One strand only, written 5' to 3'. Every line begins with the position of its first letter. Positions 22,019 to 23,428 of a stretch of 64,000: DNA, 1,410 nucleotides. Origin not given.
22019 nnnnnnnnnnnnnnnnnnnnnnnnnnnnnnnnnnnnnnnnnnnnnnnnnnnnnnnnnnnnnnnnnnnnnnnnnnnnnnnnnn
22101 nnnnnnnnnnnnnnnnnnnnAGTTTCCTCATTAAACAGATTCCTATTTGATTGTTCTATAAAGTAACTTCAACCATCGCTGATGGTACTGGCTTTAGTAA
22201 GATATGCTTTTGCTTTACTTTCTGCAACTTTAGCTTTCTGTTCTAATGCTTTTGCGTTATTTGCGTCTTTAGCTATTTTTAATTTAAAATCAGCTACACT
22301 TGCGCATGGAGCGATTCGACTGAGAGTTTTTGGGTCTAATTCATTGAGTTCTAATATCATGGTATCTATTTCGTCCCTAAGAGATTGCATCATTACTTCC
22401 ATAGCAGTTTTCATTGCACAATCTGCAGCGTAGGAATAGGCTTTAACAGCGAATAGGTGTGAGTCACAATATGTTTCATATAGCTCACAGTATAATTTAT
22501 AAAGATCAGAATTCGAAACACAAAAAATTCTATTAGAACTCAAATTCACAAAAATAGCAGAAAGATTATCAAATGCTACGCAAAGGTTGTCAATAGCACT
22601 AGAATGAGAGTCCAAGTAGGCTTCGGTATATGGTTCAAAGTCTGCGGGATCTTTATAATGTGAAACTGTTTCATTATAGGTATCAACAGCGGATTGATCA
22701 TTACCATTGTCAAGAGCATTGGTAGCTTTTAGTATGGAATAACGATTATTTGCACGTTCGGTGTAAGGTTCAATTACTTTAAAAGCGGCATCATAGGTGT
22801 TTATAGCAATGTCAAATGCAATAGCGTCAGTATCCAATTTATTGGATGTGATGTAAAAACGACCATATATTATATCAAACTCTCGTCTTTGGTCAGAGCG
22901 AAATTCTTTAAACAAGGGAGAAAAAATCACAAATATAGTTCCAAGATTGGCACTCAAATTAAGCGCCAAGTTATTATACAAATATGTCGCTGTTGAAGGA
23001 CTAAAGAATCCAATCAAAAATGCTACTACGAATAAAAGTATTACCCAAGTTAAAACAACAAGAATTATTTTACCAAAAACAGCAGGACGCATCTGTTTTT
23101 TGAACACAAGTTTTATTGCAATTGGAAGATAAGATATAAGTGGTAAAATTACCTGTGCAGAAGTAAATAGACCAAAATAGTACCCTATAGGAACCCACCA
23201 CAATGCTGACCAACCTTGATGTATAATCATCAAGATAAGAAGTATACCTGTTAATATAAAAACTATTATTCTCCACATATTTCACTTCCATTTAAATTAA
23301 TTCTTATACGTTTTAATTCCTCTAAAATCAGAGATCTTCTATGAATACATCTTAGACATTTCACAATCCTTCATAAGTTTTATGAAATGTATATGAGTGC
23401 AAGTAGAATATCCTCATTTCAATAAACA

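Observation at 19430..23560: AT-rich island encoding a 4-TM membrane protein plus a Rad50/RloC-like zinc-hook ABC ATPase: candidate uncharacterised two-gene defence/abortive-infection system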

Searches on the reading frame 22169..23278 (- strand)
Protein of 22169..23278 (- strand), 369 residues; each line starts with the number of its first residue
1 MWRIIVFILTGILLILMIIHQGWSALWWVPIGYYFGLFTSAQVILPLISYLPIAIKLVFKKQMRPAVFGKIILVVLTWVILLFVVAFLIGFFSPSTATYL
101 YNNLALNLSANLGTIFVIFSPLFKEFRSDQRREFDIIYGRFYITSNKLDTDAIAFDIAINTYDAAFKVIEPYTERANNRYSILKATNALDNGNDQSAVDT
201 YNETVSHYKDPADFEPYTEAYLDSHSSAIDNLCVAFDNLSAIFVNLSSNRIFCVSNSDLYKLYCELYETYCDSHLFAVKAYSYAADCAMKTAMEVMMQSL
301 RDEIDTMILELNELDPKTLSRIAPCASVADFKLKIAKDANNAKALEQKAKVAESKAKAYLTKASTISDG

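Call 3: search_protein_families(library=pfam, proteins=[window:22169-23278:-], max_evalue=1)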
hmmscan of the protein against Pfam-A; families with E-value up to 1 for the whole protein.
window:22169-23278:- (369 aa): 1 family
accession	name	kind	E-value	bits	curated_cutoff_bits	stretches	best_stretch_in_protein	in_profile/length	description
PF18146.6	CinA_KH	-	0.072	13.6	27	1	310-361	17-68/73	Damage-inducible protein CinA KH domain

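Call 4: search_protein_families(library=padloc, proteins=[window:22169-23278:-], max_evalue=1)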
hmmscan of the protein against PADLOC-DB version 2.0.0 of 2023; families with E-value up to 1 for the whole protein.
window:22169-23278:- (369 aa): 0 families

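Call 5: search_protein_families(library=ncbifam, proteins=[window:22169-23278:-], max_evalue=1)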
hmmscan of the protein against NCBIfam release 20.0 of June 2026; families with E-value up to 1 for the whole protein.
window:22169-23278:- (369 aa): 0 families

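Call 12: find_homologous_proteins(query=window:22169-23278:-, max_evalue=0.001)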
Query window:22169-23278:- (369 aa): 1 proteins with E <= 0.001 among 2386 candidates.
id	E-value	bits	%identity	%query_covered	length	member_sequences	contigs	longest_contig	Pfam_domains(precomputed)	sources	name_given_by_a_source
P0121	3.6e-230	781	100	96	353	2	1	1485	-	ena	-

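Call 93: search_protein_representatives(protein=window:22169-23278:-)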
Query: 369 residues. Proteins with E-value up to 0.001 (for the whole library): 162; up to 1e-10: 94; up to 1e-30: 13. The best 150 are listed.
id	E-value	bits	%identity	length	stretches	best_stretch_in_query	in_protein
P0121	1.2e-230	781.1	100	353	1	17-369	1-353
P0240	5.8e-60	219.8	41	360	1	11-364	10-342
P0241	8.1e-46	173.3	36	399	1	10-360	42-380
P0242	2.1e-44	168.6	48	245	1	145-365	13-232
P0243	1.3e-40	156.1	54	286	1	5-146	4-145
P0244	1.6e-36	142.7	44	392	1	12-176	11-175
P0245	4.6e-36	141.2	52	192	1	5-145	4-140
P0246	1.2e-34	136.5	100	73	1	297-369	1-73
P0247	2.1e-33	132.5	51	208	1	10-147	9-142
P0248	1.0e-32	130.2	41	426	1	154-364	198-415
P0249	8.1e-32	127.2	46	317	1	158-363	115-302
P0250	1.4e-31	126.5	50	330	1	4-150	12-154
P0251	3.1e-31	125.3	48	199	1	7-150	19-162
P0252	1.5e-30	123.1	41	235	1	154-360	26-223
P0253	1.1e-29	120.2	39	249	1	153-365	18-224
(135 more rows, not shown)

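Call 95: find_encoding_contigs(protein=P0240, flank=6000, max_places=3)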
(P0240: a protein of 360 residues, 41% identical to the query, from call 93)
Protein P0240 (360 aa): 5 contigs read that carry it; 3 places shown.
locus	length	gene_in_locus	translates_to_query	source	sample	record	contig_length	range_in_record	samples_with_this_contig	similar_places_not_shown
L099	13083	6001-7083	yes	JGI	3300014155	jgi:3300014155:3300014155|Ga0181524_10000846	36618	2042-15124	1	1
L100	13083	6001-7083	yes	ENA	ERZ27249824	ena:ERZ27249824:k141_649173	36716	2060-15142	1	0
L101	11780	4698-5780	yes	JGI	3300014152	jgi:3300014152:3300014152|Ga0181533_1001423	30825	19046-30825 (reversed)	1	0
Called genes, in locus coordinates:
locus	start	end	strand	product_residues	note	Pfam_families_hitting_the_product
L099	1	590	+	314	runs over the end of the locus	-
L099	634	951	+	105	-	-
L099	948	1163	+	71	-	-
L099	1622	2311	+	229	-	-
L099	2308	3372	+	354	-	PF13481:AAA_25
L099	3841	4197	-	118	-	-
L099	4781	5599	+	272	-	-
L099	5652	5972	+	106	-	PF20619:DUF6804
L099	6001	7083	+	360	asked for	-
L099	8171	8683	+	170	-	-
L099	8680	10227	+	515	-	-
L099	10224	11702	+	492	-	PF00890:FAD_binding_2 (weak), PF01266:DAO, PF01593:Amino_oxidase, PF01946:Thi4 (weak), PF03486:HI0933_like (faint), PF12831:FAD_oxidored (weak), PF13450:NAD_binding_8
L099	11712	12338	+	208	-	-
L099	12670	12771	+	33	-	-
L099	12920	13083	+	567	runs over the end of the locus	PF13424:TPR_12 (faint), PF25063:ARM_TT21_C, PF13432:TPR_16 (weak), PF12895:ANAPC3 (weak), PF13432:TPR_16, PF14559:TPR_19 (weak), PF00515:TPR_1 (weak), PF07719:TPR_2 (weak), +17 more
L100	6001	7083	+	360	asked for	-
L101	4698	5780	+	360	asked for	-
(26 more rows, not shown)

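Call 103: find_encoding_contigs(protein=P0242, flank=6000, max_places=3)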
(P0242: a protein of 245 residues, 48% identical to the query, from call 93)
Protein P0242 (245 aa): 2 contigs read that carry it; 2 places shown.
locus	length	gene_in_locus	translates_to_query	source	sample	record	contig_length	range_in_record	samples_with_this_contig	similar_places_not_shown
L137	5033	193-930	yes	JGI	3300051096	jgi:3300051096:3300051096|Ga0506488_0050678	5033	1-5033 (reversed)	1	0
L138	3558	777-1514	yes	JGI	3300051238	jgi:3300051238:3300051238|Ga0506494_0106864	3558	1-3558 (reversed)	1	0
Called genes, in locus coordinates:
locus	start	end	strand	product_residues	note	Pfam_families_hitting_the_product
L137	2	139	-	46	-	?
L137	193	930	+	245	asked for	-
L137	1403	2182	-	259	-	-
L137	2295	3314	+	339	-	PF26233:NicX, PF02073:Peptidase_M29, PF26231:CgnE_B (weak)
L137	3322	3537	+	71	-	-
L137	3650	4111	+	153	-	-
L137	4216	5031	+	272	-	?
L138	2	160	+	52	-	?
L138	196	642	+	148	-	-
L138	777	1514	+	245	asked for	-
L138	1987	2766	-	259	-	-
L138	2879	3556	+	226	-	?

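Call 104: find_encoding_contigs(protein=P0241, flank=6000, max_places=3)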
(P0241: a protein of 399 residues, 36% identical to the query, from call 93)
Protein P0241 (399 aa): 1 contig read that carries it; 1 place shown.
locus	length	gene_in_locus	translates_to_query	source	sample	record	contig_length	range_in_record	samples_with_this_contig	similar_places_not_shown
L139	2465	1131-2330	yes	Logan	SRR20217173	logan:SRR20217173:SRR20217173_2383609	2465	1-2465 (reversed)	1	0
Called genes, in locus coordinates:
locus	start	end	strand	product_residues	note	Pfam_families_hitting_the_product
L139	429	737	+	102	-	-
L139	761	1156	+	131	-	-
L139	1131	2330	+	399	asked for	-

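Call 105: search_protein_families(library=pfam, alignment_id=A5, max_evalue=0.01)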
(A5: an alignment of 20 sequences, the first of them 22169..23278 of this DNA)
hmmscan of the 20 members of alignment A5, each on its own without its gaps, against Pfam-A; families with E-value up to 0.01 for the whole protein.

A. member 1, window:22169-23278:- (369 aa): 0 families

B. families by the number of members that match (of 20 scanned): 9 families
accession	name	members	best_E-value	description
PF08238.18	Sel1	2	9.9e-60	Sel1 repeat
PF07719.23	TPR_2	2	0.0042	Tetratricopeptide repeat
PF20023.5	WSLR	1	5.5e-05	Wolframin Sel1-like repeat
PF24042.1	DUF7351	1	0.0026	Domain of unknown function (DUF7351)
PF13429.12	TPR_15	1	0.0048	Tetratricopeptide repeat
PF12773.13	DZR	1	0.0061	Double zinc ribbon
PF13424.12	TPR_12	1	0.0068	Tetratricopeptide repeat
PF13414.12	TPR_11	1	0.0075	TPR repeat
PF01155.25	HypA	1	0.0076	Hydrogenase/urease nickel incorporation, metallochaperone, hypA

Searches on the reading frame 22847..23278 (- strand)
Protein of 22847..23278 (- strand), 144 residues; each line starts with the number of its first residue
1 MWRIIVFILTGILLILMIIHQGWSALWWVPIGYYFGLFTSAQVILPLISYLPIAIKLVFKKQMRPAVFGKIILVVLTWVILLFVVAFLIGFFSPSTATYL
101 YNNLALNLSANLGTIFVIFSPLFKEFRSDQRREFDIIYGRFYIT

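Call 101: find_related_loci(query=A6, collection=metagenome_contigs, flank=6000)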
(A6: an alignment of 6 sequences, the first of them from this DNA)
Query A6 (144 aa) in metagenome_contigs; peptide patterns used: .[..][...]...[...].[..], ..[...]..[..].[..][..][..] (x = any residue, [..] = any of these).
230 stretches matched a pattern; 35 encode a relative of the query (tblastn E <= 1e-3); 35 distinct loci.
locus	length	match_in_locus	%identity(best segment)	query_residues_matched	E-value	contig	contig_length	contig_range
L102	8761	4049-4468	56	3-142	5e-47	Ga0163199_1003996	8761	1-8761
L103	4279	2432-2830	56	12-144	1e-43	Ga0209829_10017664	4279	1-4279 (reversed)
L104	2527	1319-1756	47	1-142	9e-43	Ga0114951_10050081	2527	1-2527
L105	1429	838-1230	55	12-142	8e-42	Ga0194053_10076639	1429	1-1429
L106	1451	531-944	52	5-142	2e-40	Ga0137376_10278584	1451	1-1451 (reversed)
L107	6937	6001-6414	53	5-142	4e-39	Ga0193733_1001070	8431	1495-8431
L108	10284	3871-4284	53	5-142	4e-39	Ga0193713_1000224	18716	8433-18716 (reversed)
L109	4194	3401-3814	53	5-142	4e-39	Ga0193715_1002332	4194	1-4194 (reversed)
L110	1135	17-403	52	14-142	1e-39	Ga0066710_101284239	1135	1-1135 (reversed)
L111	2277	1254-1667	50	5-142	5e-38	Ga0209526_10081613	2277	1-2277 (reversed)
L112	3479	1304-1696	50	12-142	1e-37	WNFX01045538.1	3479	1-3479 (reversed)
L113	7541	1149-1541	50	12-142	1e-37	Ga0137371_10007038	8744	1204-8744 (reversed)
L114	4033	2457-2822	51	21-142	5e-36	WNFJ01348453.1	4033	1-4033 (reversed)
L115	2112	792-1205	53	5-142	8e-35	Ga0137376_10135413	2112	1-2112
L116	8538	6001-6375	49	20-144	1e-34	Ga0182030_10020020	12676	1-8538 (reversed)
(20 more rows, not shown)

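Call 106: find_related_loci(query=A6, collection=viral_contigs, flank=5000)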
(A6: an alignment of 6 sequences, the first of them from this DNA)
Query A6 (144 aa) in viral_contigs; peptide patterns used: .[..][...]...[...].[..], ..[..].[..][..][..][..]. (x = any residue, [..] = any of these).
9 stretches matched a pattern, but none encodes a relative of the query by tblastn (E <= 1e-3).
